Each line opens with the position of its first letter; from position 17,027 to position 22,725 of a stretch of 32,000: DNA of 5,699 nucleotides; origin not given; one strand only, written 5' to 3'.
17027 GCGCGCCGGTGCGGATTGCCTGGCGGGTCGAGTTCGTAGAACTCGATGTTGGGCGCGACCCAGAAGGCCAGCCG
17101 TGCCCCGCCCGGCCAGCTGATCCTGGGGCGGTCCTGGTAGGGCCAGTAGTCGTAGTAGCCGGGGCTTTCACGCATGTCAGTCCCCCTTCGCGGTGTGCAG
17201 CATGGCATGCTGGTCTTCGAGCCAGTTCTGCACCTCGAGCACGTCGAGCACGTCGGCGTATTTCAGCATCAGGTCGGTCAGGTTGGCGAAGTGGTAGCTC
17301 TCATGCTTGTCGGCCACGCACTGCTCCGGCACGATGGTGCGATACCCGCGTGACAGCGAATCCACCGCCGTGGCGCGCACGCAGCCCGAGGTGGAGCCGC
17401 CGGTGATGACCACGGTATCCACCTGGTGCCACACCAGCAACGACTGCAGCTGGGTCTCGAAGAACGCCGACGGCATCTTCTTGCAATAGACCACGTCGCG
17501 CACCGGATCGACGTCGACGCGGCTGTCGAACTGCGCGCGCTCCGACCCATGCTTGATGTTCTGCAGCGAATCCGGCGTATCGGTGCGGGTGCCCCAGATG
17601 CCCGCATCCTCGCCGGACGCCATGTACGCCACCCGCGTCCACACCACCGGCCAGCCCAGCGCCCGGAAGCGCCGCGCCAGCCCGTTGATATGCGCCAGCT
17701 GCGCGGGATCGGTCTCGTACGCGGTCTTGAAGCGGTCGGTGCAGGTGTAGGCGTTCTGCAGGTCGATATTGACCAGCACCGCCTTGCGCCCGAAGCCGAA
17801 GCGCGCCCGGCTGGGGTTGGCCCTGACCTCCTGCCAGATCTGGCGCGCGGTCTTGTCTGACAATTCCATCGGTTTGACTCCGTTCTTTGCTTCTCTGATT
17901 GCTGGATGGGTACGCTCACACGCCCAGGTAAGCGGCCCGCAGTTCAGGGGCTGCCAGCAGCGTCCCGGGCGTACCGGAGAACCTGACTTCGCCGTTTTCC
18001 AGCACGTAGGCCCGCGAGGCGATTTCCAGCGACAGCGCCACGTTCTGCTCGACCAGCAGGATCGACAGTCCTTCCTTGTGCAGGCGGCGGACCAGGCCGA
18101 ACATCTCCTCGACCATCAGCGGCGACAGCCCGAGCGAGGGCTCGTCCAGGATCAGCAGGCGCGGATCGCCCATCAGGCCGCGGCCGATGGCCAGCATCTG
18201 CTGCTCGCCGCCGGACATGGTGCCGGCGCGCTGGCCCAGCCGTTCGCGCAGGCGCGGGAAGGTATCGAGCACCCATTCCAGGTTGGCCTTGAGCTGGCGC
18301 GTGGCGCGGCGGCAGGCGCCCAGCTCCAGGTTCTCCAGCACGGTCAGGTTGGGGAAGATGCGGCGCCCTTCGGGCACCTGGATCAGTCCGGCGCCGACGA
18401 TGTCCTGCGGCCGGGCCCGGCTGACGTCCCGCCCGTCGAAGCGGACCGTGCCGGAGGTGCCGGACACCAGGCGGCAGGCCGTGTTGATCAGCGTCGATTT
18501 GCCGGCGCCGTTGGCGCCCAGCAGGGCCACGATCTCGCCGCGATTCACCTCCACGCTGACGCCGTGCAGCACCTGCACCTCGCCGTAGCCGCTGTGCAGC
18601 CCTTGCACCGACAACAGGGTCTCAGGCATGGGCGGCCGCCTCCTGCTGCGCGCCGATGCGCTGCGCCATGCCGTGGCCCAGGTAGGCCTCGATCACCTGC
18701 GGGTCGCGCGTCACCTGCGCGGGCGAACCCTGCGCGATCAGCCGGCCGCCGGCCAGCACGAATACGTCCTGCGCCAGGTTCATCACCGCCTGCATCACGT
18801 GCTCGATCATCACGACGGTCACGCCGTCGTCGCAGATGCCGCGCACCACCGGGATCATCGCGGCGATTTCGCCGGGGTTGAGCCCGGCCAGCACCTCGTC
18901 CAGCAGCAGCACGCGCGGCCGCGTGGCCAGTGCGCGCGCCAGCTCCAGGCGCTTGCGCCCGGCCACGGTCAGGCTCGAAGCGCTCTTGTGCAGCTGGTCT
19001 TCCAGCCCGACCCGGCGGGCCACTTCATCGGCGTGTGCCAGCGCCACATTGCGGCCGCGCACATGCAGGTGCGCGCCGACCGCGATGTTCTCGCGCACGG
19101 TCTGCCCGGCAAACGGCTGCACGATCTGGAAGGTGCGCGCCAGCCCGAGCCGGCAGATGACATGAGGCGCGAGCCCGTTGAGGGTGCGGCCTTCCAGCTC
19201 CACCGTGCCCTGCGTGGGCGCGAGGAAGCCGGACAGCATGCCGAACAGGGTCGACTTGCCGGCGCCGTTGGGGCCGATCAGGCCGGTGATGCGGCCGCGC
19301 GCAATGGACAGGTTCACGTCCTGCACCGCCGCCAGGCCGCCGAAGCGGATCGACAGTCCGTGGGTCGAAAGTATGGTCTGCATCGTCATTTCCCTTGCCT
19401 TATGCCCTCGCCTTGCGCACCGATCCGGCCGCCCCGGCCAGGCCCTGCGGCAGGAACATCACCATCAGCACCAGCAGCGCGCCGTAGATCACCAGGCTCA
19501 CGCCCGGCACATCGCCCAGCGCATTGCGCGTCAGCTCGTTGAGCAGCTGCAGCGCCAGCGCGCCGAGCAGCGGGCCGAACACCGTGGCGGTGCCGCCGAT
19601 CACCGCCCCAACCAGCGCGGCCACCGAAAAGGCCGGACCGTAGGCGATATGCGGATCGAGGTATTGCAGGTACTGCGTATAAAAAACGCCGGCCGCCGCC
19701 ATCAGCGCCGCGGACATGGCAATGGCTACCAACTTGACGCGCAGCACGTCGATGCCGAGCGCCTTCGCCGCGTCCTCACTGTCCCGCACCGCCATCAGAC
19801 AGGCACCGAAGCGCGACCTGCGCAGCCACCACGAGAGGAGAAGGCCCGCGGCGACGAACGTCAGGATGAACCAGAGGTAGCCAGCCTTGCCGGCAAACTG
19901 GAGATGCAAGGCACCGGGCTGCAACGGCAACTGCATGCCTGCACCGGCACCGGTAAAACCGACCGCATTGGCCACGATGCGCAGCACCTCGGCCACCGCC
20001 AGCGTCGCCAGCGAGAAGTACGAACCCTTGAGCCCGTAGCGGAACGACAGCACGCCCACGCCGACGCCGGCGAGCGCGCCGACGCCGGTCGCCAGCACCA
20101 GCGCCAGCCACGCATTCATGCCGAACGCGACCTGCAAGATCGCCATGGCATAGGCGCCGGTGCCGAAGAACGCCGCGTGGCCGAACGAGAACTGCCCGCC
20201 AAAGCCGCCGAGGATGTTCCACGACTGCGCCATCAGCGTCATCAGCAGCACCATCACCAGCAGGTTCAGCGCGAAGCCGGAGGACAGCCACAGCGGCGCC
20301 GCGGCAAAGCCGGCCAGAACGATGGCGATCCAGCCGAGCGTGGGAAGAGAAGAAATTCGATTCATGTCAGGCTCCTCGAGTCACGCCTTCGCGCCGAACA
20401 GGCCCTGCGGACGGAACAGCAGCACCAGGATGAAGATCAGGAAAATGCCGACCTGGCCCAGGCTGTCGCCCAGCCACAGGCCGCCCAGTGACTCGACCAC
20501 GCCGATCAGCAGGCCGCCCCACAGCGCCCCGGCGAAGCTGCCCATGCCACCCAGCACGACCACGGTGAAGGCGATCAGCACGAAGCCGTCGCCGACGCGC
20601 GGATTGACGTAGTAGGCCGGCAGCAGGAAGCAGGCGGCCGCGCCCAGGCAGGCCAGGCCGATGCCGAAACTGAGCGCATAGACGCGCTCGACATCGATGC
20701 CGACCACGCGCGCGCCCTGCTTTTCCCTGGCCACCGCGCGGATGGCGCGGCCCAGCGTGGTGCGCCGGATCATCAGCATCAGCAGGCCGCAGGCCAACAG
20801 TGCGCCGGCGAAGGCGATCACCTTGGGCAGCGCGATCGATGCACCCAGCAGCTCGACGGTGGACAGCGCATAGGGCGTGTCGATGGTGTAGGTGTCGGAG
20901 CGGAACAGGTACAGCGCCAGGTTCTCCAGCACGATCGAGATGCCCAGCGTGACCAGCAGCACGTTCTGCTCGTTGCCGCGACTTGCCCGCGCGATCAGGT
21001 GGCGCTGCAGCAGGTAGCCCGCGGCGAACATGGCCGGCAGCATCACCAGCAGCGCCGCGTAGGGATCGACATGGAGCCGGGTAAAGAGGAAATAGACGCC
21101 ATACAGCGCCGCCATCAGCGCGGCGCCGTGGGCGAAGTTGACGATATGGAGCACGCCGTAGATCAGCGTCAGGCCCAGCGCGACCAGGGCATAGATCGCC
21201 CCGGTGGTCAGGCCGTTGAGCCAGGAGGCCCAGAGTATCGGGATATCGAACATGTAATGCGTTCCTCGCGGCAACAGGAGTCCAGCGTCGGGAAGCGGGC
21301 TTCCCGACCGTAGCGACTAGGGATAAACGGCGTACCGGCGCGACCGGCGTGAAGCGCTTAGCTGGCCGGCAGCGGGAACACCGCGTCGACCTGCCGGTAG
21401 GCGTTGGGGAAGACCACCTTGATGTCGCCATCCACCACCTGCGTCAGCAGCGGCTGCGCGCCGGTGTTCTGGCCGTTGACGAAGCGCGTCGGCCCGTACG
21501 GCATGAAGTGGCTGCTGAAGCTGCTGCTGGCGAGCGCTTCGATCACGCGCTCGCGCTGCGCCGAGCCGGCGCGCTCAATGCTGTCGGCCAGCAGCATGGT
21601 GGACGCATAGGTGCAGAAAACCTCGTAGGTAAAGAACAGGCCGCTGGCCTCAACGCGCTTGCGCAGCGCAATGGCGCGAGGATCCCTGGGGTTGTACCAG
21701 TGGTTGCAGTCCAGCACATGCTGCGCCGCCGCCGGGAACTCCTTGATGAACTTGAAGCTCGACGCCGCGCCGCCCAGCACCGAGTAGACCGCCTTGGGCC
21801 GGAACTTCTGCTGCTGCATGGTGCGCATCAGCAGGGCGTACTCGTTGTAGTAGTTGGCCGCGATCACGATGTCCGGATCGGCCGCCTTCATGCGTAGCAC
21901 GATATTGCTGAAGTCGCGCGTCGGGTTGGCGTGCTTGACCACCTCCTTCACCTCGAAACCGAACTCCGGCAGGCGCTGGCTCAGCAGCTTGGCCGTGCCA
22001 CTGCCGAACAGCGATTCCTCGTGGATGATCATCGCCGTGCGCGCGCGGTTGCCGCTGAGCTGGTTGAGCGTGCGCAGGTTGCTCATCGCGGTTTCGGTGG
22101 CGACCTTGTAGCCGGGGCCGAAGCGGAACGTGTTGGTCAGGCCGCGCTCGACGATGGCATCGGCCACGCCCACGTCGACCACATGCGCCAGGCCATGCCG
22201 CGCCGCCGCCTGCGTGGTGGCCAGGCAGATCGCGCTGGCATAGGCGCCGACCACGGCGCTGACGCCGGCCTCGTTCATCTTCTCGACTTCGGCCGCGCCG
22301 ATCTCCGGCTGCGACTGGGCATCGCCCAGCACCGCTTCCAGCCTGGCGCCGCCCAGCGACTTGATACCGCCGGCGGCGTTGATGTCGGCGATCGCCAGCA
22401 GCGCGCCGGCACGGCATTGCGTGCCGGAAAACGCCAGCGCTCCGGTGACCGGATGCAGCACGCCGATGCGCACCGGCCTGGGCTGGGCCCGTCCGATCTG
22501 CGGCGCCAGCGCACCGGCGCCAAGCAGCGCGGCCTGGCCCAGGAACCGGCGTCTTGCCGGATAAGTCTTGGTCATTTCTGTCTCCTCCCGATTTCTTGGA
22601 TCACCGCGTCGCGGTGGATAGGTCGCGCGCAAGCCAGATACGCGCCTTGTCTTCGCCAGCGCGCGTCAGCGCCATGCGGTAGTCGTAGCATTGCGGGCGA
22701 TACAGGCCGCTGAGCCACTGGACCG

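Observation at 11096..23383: Thirteen-gene minus-strand operon combining an amide-type ABC importer, three C-N hydrolases and a hydratase/CoA-transferase/lyase trio: candidate uncharacterised N-heterocycle or imide/amide catabolic pathway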

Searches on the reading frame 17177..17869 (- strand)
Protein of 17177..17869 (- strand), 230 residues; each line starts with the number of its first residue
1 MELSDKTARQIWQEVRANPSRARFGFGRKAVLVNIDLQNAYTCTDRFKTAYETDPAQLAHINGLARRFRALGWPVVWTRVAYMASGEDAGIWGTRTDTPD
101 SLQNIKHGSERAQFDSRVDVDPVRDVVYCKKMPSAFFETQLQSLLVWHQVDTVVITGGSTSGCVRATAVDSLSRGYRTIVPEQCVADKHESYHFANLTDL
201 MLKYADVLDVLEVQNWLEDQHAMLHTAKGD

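Call 6: search_protein_families(library=pfam, proteins=[window:17177-17869:-])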
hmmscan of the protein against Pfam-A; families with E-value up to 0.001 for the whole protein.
window:17177-17869:- (230 aa): 1 family
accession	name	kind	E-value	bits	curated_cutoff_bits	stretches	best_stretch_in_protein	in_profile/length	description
PF00857.26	Isochorismatase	-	6.5e-32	111.4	27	1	31-210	2-173/175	Isochorismatase domain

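Call 7: search_protein_families(library=ncbifam, proteins=[window:17177-17869:-])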
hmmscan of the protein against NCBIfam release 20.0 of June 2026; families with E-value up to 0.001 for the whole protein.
window:17177-17869:- (230 aa): 4 families
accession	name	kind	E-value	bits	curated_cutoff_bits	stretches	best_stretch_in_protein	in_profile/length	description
NF008517.0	PRK11440.1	equivalog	6.3e-12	45.8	195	1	29-213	8-184/188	hydrolase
NF050097.1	BiurAmidohydBiuH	equivalog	1.8e-08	34.1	370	1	127-199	128-200/221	biuret amidohydrolase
TIGR03614.1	RutB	equivalog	2.2e-07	30.7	377.95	1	124-186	125-187/226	pyrimidine utilization protein B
NF008623.0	PRK11609.1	equivalog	0.00011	22.1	174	1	138-180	131-173/213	bifunctional nicotinamidase/pyrazinamidase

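Call 10: search_solved_structures(query=window:17177-17869:-, max_evalue=0.001, show_alignments=2)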
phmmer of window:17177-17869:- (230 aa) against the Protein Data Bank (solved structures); distinct sequences matched with E-value up to 0.001: 19.
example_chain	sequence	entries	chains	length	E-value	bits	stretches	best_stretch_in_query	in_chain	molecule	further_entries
26st_A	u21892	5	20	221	3.6e-29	104.9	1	12-219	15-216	N-carbamoylsarcosine amidohydrolase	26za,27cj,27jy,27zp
4l07_A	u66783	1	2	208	6.4e-29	104.1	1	33-218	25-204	Hydrolase, isochorismatase family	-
4l08_B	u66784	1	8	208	1.2e-27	100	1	33-218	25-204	Hydrolase, isochorismatase family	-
1nba_A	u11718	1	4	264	8.8e-21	77.5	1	21-217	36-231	N-CARBAMOYLSARCOSINE AMIDOHYDROLASE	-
3ot4_A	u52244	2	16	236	2.2e-19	73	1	67-209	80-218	Putative isochorismatase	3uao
3hb7_A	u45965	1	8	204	8.2e-10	41.6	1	126-220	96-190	Isochorismatase hydrolase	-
3eef_A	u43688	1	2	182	8.6e-10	41.6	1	63-190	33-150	N-carbamoylsarcosine amidase related protein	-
3txy_A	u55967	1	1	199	3.2e-09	39.7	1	31-221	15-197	Isochorismatase family protein family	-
3hu5_A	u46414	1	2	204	3.9e-08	36.1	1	28-199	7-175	Isochorismatase family protein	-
1j2r_A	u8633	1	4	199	1.1e-06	31.5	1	56-215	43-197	Hypothetical isochorismatase family protein yecD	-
3s2s_A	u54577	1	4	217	6.6e-06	28.9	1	129-195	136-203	Putative pyrazinamidase/nicotinamidase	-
3oqp_A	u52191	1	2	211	1.5e-05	27.7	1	35-174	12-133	Putative isochorismatase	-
8bkd_A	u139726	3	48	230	4.4e-05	26.2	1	17-184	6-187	Ureidoacrylate amidohydrolase RutB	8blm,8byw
3kl2_A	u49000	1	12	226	0.00012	24.8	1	126-194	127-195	Putative isochorismatase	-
3irv_A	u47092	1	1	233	0.00015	24.5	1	34-181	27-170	CYSTEINE HYDROLASE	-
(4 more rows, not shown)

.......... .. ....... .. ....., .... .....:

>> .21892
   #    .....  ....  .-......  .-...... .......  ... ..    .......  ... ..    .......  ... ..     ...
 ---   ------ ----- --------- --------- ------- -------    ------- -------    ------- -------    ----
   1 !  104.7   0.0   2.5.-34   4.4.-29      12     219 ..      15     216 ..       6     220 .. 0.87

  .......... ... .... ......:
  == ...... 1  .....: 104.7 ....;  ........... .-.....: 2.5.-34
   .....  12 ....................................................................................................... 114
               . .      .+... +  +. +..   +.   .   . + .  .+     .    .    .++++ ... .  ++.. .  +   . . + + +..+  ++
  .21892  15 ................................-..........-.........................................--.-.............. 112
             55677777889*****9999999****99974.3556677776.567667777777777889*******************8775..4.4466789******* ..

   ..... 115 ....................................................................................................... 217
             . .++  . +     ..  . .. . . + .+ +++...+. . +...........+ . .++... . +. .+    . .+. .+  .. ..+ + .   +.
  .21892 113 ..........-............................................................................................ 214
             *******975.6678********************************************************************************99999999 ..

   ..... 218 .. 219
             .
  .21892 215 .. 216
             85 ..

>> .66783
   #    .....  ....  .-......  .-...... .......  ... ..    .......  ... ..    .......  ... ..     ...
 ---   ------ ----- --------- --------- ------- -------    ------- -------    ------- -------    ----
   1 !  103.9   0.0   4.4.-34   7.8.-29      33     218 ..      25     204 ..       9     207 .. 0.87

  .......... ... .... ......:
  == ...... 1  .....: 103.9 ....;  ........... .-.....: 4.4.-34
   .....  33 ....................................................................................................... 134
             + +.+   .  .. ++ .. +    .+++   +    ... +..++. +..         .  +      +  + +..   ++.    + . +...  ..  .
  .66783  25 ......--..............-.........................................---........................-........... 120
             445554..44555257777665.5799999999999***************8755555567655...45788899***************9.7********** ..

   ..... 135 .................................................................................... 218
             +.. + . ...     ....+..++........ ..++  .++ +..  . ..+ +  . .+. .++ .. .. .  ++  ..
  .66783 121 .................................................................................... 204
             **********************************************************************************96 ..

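Call 24: list_cluster_members(proteins=[window:17177-17869:-, window:16249-17175:-, window:15305-16249:-, window:14349-15308:-, window:13142-14332:-, window:11724-13145:-, window:11096-11722:-])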
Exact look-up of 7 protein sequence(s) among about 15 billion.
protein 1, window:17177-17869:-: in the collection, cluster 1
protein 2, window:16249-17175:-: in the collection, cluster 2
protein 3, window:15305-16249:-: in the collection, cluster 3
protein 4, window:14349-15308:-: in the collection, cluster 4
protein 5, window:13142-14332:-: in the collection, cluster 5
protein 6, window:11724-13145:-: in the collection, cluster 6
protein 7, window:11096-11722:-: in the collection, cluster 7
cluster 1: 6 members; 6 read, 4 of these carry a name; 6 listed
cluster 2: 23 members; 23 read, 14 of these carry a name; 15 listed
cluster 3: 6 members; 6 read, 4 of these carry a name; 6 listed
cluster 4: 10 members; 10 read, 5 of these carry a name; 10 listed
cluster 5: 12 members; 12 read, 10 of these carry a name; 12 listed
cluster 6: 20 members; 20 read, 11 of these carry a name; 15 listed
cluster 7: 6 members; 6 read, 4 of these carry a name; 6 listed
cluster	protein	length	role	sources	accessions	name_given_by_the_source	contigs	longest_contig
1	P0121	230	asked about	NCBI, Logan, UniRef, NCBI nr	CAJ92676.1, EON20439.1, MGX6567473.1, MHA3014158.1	Amidase related to nicotinamidase [Cupriavidus necator] | Amidase related to nicotinamidase n=1 Tax=Cupriavidus necator (strain ATCC 17699 / DSM ... | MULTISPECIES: isochorismatase family protein [Cupriavidus]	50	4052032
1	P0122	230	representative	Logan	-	-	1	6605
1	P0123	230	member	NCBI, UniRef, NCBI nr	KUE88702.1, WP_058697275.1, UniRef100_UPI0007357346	isochorismatase [Cupriavidus necator] | isochorismatase family protein n=1 Tax=Cupriavidus necator TaxID=106590 ... | isochorismatase family protein [Cupriavidus necator]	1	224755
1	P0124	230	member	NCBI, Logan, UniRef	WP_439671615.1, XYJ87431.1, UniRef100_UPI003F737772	Amidase related to nicotinamidase [Cupriavidus necator] | isochorismatase family protein n=1 Tax=Cupriavidus necator TaxID=106590 ...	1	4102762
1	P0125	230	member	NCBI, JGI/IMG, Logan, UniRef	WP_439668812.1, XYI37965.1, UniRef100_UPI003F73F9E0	Amidase related to nicotinamidase [Cupriavidus necator] | isochorismatase family protein n=1 Tax=Cupriavidus necator TaxID=106590 ...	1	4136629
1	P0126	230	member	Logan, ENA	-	-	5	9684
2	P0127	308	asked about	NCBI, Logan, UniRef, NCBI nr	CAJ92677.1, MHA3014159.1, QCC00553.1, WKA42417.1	Polysaccharide deacetylase [Cupriavidus necator] | Polysaccharide deacetylase n=1 Tax=Cupriavidus necator (strain ATCC 17699 / DSM 428 / ... | polysaccharide deacetylase family protein [Cupriavidus necator]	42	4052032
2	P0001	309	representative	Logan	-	-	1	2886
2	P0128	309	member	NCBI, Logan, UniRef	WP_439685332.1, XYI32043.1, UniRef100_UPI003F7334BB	Polysaccharide deacetylase [Cupriavidus oxalaticus] | polysaccharide deacetylase family protein n=1 Tax=Cupriavidus oxalaticus TaxID=96344 ...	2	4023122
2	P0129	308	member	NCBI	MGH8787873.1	MAG: polysaccharide deacetylase family protein [Cupriavidus necator]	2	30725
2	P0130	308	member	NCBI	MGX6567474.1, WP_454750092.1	polysaccharide deacetylase family protein [Cupriavidus necator]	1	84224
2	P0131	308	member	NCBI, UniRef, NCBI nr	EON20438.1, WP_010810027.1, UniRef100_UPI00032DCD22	polysaccharide deacetylase [Cupriavidus sp. GA3-3] | polysaccharide deacetylase family protein n=1 Tax=Cupriavidus sp. GA3-3 TaxID=1229514 ... | polysaccharide deacetylase family protein [Cupriavidus sp. GA3-3]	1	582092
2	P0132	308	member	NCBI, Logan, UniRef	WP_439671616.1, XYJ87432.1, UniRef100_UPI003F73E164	Polysaccharide deacetylase [Cupriavidus necator] | polysaccharide deacetylase family protein n=1 Tax=Cupriavidus necator TaxID=106590 ...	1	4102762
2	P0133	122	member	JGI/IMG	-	peptidoglycan/xylan/chitin deacetylase (PgdA/CDA1 family)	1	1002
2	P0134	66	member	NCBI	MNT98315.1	hypothetical protein D3C72_2408730 [compost metagenome]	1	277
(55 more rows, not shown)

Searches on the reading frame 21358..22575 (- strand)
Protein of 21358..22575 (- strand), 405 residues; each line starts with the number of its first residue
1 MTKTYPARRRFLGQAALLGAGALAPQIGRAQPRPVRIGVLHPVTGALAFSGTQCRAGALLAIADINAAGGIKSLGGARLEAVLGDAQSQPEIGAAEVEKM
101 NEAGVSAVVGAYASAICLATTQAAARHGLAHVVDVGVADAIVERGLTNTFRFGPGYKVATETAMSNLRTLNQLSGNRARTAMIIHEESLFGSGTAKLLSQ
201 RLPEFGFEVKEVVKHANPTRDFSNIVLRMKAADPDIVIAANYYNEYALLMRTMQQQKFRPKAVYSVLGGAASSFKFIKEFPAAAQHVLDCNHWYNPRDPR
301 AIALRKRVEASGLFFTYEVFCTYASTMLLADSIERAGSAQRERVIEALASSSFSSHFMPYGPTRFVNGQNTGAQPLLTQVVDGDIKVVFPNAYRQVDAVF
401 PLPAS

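Call 6: search_protein_families(library=pfam, proteins=[window:21358-22575:-])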
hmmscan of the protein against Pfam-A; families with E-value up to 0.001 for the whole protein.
window:21358-22575:- (405 aa): 3 families
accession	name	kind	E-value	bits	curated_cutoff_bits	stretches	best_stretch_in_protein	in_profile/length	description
PF13458.12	Peripla_BP_6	-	5.4e-48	164.8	31.7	1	34-380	1-337/343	Periplasmic binding protein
PF13433.12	Peripla_BP_5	-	1.7e-17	64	27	1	35-115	1-79/363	Periplasmic binding protein domain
PF01094.35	ANF_receptor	-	5.9e-10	39.1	25.4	1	54-348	2-304/353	Receptor family ligand binding region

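Call 7: search_protein_families(library=ncbifam, proteins=[window:21358-22575:-])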
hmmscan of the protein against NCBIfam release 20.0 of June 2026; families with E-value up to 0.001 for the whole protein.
window:21358-22575:- (405 aa): 3 families
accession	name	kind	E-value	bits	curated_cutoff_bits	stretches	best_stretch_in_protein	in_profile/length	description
NF011933.0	PRK15404.1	subfamily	1e-24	87.3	477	1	29-355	21-337/370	high-affinity branched-chain amino acid ABC transporter substrate-binding protein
TIGR03407.1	urea_ABC_UrtA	exception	2.2e-13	49.9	492.75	1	35-115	1-79/361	urea ABC transporter substrate-binding protein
TIGR03669.1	urea_ABC_arch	equivalog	5e-08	32.3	494.8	1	36-116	2-80/375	urea ABC transporter substrate-binding protein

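Call 49: search_solved_structures(query=window:21358-22575:-, max_evalue=1e-10)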
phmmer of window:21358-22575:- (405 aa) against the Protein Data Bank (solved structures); distinct sequences matched with E-value up to 1e-10: 8.
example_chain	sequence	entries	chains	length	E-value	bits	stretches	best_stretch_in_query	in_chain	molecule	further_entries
8wch_A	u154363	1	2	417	1.3e-36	129.6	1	28-403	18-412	Probable Leu/Ile/Val-binding protein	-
3ip5_A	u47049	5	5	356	2e-22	82.9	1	36-355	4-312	ABC transporter, substrate binding protein (Amino acid)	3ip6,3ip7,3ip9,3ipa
3ipc_A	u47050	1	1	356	1.2e-21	80.4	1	36-355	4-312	ABC transporter, substrate binding protein (Amino acid)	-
4n0q_A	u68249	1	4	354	9.5e-19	70.9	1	35-343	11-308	Leu/Ile/Val-binding protein homolog 3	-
3td9_A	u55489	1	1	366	8.9e-12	47.9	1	33-350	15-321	Branched chain amino acid ABC transporter, periplasmic amino acid-binding protein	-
2lbp_A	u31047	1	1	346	1.4e-11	47.3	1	35-351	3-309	LEUCINE-BINDING PROTEIN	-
1usg_A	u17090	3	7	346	4.3e-11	45.7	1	35-351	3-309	LEUCINE-SPECIFIC BINDING PROTEIN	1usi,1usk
4xfk_A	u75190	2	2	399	6.3e-11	45.1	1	33-263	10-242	Putative branched chain amino acid ABC transporter, periplasmic amino acid-binding protein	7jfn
